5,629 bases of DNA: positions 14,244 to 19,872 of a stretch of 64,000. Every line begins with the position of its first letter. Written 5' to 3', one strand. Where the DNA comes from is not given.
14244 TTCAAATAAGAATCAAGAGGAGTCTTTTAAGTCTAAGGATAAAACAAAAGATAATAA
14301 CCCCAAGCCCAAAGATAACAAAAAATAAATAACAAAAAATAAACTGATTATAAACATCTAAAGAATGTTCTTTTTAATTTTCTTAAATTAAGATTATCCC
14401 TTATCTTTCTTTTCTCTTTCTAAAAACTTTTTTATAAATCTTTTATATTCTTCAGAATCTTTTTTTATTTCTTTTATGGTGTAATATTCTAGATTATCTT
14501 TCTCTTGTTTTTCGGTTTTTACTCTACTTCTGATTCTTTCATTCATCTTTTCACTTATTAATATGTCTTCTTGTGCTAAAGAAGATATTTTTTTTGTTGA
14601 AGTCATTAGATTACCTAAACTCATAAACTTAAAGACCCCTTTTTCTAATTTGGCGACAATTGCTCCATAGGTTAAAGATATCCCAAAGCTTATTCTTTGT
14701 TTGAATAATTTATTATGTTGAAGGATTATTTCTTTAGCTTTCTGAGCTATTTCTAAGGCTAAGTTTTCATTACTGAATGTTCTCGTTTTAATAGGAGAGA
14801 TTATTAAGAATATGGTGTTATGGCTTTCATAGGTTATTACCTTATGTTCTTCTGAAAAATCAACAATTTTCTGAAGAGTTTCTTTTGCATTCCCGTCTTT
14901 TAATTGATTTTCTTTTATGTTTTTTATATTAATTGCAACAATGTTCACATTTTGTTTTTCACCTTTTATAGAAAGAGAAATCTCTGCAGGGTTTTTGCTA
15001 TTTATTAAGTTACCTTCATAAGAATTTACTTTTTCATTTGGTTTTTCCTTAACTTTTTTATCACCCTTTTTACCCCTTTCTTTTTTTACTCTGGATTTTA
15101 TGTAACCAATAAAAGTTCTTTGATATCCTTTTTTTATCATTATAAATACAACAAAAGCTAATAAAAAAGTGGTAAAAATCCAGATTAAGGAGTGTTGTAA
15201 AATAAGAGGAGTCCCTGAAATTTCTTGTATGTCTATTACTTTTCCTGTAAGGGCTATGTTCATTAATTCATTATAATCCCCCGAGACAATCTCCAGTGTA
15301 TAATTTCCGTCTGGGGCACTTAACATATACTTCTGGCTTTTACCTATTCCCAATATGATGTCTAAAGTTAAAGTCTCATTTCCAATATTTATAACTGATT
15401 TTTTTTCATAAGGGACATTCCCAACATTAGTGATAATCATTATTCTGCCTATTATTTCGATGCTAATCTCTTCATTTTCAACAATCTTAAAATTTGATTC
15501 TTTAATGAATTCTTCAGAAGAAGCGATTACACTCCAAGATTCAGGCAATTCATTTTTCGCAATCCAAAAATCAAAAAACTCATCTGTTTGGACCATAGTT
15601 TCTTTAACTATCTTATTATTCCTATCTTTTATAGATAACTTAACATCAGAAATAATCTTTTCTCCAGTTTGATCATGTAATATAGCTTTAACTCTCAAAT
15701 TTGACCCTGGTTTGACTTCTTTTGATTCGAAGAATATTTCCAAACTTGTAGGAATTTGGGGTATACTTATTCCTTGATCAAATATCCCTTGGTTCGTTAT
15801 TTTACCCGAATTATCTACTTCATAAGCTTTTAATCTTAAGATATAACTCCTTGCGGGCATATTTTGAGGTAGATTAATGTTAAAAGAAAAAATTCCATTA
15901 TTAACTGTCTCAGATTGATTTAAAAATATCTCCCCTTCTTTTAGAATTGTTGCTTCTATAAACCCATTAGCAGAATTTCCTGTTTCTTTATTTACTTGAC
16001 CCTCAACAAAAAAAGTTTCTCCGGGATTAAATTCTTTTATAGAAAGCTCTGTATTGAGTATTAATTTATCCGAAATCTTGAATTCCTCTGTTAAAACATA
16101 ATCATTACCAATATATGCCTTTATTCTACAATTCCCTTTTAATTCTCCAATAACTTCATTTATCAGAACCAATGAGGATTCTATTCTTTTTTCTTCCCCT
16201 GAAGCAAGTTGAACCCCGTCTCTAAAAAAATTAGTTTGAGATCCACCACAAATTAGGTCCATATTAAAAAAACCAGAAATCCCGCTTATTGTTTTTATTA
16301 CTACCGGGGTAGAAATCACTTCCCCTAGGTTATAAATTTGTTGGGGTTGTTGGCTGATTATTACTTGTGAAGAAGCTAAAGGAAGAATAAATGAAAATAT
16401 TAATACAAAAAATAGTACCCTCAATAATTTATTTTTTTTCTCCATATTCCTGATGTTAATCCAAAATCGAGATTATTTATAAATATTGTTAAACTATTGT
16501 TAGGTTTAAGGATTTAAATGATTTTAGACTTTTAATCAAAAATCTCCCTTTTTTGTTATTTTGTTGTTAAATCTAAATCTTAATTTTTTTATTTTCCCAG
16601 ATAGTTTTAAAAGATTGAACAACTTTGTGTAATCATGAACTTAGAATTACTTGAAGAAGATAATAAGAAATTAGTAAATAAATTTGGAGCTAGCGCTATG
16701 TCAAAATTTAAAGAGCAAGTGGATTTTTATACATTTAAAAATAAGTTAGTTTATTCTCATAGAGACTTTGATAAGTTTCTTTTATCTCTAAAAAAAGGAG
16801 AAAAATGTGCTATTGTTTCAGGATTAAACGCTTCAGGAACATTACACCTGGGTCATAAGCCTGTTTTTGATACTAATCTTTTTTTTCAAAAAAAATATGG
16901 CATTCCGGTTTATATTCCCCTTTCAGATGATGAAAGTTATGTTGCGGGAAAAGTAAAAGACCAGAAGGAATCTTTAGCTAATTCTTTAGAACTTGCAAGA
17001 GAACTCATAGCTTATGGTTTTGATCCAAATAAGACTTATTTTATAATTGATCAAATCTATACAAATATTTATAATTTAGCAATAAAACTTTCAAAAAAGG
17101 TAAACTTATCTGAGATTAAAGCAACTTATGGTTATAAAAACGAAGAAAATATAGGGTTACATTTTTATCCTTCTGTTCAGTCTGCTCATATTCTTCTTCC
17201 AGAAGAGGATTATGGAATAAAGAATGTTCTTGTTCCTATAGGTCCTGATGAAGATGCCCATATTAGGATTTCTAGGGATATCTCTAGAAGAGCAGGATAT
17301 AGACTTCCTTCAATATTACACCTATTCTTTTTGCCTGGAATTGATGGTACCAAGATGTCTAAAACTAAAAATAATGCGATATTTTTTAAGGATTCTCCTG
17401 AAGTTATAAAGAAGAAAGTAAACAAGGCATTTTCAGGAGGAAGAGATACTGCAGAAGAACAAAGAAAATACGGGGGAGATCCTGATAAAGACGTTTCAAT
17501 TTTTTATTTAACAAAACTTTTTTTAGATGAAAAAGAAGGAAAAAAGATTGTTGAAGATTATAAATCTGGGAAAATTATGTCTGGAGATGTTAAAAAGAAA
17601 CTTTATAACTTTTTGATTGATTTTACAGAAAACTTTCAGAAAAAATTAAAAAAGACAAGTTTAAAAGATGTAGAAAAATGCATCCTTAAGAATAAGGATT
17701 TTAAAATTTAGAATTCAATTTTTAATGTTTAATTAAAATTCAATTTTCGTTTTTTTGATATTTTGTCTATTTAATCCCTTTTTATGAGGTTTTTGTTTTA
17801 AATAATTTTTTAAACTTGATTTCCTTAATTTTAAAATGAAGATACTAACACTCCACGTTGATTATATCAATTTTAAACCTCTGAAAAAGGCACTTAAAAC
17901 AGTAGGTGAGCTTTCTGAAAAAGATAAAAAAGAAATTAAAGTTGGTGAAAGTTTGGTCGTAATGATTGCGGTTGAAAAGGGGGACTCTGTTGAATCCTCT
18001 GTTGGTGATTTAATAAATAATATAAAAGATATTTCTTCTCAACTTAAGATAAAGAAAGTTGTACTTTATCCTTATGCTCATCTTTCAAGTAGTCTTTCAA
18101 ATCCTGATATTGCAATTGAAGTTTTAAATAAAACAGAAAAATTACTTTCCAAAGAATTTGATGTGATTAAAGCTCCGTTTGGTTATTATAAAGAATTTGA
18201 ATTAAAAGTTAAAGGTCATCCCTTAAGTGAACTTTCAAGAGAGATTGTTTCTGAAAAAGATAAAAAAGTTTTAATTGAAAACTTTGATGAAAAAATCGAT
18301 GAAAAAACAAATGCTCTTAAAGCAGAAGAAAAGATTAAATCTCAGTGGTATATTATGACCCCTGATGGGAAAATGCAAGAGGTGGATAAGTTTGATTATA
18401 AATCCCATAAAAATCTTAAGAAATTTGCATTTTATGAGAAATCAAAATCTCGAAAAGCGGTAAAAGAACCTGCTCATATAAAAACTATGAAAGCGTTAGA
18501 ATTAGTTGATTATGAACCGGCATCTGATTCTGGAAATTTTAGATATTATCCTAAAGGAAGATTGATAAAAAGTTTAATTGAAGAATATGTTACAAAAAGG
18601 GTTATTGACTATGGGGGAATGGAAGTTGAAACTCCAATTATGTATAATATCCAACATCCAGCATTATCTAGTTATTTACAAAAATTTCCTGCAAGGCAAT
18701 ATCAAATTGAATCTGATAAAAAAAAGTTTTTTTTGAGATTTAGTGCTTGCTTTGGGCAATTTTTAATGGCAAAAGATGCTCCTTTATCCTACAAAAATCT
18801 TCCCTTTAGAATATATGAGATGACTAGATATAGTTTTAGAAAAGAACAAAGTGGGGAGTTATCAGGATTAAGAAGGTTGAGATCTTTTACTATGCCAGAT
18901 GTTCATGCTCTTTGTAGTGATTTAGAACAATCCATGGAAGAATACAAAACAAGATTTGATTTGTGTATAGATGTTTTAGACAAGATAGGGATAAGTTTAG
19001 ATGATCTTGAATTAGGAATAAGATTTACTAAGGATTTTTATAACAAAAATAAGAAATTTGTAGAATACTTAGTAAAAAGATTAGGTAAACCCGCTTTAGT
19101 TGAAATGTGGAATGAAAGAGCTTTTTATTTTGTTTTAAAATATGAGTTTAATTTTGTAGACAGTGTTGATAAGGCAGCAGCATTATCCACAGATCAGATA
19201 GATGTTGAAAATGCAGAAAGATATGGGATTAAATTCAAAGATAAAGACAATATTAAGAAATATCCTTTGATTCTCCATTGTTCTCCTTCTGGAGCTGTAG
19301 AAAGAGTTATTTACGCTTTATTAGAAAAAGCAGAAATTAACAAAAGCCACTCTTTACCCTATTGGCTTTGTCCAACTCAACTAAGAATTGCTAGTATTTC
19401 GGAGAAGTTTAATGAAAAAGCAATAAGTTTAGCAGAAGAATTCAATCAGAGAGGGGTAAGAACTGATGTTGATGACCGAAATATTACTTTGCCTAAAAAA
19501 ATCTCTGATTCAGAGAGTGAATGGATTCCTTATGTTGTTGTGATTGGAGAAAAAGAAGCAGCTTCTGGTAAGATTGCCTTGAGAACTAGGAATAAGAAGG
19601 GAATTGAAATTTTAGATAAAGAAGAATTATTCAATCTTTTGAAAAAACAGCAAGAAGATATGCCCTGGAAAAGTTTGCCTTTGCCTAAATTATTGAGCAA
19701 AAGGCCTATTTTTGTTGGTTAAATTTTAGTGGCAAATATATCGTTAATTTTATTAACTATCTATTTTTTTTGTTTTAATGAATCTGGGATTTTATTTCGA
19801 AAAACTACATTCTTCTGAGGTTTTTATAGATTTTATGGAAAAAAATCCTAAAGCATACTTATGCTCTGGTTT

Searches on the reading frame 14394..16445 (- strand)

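Call 28: search_protein_families(library=pfam, proteins=[window:14394-16445:-], max_evalue=0.00001)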
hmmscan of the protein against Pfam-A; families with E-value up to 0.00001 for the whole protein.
window:14394-16445:- (683 aa): 1 family
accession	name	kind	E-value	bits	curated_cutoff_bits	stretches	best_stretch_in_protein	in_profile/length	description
PF01835.25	MG2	-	1.4e-06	29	32.8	0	245-303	12-75/96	MG2 domain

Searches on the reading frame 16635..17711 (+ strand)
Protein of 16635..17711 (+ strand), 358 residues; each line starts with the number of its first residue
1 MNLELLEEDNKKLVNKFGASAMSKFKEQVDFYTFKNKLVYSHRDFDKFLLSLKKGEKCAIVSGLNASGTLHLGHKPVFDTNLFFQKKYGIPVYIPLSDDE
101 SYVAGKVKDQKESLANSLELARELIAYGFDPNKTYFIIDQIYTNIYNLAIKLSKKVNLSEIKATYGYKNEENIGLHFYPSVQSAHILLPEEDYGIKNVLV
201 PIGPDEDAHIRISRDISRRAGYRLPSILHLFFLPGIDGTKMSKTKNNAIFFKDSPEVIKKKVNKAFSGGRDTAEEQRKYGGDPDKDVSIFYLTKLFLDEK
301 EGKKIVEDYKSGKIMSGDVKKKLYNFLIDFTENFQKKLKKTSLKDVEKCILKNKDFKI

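Call 63: search_protein_families(library=ncbifam, proteins=[window:16635-17711:+], max_evalue=1e-10)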
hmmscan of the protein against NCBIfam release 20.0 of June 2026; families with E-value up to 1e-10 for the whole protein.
window:16635-17711:+ (358 aa): 10 families
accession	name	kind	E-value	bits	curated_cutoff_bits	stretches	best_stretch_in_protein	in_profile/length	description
NF008927.0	PRK12285.1-4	equivalog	1.8e-89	300.4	478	1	9-353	18-373/385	tryptophan--tRNA ligase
NF008925.0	PRK12285.1-2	equivalog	1.6e-82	277.4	451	1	7-342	10-354/365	tryptophan--tRNA ligase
TIGR00233.1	trpS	equivalog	1.1e-70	238.5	176.75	1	57-352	2-306/328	tryptophan--tRNA ligase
NF008924.0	PRK12285.1-1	equivalog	6.5e-65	219.8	644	1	10-342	18-359/381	tryptophan--tRNA ligase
NF008926.0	PRK12285.1-3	equivalog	2.3e-61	208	320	2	8-219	14-227/429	tryptophan--tRNA ligase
NF008928.0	PRK12285.1-5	equivalog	2.5e-45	155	891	2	9-222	42-254/530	tryptophan--tRNA ligase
NF008922.0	PRK12283.1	equivalog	8.5e-22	77.6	572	0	59-220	5-167/400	tryptophan--tRNA ligase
NF006330.0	PRK08560.1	equivalog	4.5e-18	65.4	220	1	52-342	27-332/342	tyrosine--tRNA ligase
NF009207.0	PRK12556.1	equivalog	4.7e-16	58.5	479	1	63-339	9-294/332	tryptophan--tRNA ligase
NF008923.0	PRK12284.1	equivalog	2e-12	46.6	597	1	60-327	5-282/431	tryptophan--tRNA ligase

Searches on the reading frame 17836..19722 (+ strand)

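Call 28: search_protein_families(library=pfam, proteins=[window:17836-19722:+], max_evalue=0.00001)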
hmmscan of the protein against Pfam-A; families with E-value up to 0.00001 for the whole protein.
window:17836-19722:+ (628 aa): 3 families
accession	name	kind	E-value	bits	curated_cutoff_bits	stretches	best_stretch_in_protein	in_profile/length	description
PF08915.16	tRNA-Thr_ED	-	1.6e-44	151.8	30.2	1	1-137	1-137/137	Archaea-specific editing domain of threonyl-tRNA synthetase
PF00587.30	tRNA-synt_2b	-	4.4e-21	76.2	29.3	1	289-498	1-178/179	tRNA synthetase class II core domain (G, H, P, S and T)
PF03129.25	HGTP_anticodon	-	1.6e-19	70.2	21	1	515-604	1-93/94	Anticodon binding domain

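Call 63: search_protein_families(library=ncbifam, proteins=[window:17836-19722:+], max_evalue=1e-10)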
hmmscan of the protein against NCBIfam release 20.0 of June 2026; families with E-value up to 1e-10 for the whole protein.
window:17836-19722:+ (628 aa): 8 families
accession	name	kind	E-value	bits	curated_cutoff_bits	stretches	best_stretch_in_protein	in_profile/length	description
NF003068.0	PRK03991.1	equivalog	7.7e-239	794.1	484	1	1-626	1-612/613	threonine--tRNA ligase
TIGR00418.1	thrS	equivalog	2.5e-146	488.9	383.65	1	25-605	6-564/565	threonine--tRNA ligase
NF011500.0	PRK14938.1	equivalog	6.7e-59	199.8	362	2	1-142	1-138/387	Ser-tRNA(Thr) hydrolase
NF006625.0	PRK09194.1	equivalog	3.7e-18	65.8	558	0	462-602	418-558/559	proline--tRNA ligase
TIGR00409.1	proS_fam_II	equivalog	4e-16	59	306.7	0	462-605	424-568/568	proline--tRNA ligase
TIGR00408.1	proS_fam_I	equivalog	6.5e-14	51.7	437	0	460-607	232-382/475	proline--tRNA ligase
NF008979.1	PRK12325.1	exception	7e-13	48.2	550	0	465-601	298-435/437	proline--tRNA ligase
TIGR00442.1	hisS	equivalog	5.6e-11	42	286.75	0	488-587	305-398/406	histidine--tRNA ligase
